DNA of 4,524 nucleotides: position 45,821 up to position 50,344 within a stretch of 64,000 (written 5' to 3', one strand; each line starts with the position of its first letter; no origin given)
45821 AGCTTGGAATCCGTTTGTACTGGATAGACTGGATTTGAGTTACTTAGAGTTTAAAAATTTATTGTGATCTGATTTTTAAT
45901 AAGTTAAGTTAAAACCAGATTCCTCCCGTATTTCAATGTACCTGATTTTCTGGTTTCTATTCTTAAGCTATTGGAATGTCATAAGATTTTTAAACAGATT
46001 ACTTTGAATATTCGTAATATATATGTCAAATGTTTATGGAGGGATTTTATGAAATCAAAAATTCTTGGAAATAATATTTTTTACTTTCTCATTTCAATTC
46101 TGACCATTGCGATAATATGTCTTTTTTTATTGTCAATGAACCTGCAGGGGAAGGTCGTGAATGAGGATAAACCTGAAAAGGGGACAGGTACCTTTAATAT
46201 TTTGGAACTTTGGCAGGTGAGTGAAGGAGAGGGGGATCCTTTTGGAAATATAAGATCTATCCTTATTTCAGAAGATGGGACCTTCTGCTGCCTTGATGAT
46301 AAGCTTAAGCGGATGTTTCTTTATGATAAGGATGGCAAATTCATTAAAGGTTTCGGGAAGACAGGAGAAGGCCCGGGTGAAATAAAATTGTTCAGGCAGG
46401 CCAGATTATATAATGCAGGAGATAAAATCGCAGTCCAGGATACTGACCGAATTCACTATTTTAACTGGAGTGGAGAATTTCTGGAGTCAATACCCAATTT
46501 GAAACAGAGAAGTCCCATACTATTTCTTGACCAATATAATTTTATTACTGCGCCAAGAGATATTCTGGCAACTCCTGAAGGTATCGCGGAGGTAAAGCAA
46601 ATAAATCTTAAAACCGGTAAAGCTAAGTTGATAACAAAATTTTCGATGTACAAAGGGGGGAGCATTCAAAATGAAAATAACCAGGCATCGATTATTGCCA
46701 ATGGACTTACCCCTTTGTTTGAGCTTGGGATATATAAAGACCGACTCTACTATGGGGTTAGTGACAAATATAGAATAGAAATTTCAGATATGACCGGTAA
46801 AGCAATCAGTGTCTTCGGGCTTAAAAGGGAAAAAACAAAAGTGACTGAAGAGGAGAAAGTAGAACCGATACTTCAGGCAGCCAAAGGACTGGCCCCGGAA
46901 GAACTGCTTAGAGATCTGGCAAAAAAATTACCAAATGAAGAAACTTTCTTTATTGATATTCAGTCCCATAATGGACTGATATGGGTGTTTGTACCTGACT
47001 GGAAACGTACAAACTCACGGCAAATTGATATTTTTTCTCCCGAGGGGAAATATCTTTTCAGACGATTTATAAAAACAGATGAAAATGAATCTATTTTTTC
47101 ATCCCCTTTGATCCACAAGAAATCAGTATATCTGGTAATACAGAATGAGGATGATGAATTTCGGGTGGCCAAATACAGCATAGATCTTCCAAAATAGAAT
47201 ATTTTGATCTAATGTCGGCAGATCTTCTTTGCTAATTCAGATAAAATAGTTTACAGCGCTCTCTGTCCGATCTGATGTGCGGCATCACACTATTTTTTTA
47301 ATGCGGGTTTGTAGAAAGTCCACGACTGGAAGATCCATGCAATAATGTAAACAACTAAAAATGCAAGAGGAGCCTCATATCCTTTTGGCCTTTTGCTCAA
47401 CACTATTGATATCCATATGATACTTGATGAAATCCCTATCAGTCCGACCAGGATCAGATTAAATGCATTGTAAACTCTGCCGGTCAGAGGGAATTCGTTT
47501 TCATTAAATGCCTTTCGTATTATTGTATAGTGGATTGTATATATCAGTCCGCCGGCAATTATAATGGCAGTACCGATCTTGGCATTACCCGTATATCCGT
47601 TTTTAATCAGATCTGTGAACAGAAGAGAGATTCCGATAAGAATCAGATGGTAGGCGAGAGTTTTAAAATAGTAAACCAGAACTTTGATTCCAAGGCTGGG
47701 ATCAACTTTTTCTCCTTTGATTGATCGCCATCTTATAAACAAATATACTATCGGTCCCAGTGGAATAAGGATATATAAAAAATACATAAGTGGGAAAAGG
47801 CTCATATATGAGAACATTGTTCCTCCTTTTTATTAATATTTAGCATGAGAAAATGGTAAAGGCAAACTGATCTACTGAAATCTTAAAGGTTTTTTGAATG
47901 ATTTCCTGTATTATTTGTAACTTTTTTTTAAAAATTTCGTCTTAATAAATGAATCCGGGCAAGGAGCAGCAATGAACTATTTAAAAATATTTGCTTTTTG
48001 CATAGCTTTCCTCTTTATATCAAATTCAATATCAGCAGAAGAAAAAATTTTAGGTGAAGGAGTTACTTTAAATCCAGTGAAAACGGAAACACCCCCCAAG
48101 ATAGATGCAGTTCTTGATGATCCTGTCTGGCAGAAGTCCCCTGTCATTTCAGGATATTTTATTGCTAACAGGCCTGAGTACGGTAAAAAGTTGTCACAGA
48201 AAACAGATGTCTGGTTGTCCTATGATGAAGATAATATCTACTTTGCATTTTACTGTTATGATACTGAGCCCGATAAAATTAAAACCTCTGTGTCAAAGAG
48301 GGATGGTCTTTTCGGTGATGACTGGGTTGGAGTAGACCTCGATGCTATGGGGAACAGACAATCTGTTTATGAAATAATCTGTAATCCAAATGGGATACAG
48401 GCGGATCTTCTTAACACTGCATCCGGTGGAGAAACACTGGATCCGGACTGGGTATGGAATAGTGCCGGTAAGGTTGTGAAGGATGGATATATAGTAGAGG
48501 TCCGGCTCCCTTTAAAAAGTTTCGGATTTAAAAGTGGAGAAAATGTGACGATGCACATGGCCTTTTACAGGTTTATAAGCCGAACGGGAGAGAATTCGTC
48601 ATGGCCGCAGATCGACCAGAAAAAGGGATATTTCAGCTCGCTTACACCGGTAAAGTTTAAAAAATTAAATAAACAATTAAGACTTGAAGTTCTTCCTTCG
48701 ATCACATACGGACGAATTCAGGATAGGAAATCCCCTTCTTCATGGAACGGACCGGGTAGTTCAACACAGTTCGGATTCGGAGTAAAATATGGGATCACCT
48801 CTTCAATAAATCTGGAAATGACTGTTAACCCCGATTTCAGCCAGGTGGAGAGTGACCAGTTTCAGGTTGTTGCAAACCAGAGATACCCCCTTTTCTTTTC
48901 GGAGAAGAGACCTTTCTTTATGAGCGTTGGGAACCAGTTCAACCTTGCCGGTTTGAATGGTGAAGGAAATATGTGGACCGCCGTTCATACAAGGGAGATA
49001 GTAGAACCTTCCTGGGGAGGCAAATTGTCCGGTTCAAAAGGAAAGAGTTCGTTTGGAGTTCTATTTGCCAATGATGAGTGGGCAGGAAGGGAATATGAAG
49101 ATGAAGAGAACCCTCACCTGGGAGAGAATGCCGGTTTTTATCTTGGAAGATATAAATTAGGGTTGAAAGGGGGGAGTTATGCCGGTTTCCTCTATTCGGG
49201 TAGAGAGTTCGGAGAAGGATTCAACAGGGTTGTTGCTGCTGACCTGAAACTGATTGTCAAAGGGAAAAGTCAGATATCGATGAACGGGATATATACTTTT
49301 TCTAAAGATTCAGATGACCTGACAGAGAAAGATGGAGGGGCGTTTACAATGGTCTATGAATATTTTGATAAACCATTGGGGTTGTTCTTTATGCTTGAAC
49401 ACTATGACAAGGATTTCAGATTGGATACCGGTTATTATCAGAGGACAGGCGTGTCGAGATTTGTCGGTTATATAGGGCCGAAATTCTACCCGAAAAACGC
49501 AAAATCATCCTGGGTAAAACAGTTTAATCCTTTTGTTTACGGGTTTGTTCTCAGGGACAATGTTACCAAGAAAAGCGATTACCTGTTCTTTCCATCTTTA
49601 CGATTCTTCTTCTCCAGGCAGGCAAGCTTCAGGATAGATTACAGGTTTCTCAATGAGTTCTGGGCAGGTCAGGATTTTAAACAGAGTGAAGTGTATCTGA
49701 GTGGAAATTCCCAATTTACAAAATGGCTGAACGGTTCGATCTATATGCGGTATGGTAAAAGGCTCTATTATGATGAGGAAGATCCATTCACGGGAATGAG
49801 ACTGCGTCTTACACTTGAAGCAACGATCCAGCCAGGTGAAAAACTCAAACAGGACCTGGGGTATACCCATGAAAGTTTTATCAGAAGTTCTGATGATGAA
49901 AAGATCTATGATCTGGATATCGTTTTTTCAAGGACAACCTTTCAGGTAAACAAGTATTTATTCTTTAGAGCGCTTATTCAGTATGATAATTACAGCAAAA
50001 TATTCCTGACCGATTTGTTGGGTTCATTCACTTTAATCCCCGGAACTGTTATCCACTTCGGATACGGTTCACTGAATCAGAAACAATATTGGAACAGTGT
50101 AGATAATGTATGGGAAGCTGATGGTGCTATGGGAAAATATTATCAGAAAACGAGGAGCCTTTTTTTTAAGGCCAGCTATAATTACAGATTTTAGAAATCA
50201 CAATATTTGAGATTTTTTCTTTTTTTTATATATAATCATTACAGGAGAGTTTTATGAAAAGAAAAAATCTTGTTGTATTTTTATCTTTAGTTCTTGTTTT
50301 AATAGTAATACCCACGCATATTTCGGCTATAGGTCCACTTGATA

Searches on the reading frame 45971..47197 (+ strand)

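Call 46: search_protein_families(library=pfam, proteins=[window:45971-47197:+], max_evalue=0.00001)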
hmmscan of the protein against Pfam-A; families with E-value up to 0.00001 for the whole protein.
window:45971-47197:+ (408 aa): 1 family
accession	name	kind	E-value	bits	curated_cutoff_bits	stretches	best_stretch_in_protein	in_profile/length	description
PF17170.10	DUF5128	-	2.7e-06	27.3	22.9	1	91-192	43-146/321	6-bladed beta-propeller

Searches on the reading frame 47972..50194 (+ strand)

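Call 46: search_protein_families(library=pfam, proteins=[window:47972-50194:+], max_evalue=0.00001)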
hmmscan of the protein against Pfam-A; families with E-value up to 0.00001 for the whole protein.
window:47972-50194:+ (740 aa): 1 family
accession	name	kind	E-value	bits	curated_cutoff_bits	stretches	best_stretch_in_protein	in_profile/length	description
PF19313.5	DUF5916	-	7.6e-11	41.9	22.6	1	262-327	23-87/572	Domain of unknown function (DUF5916)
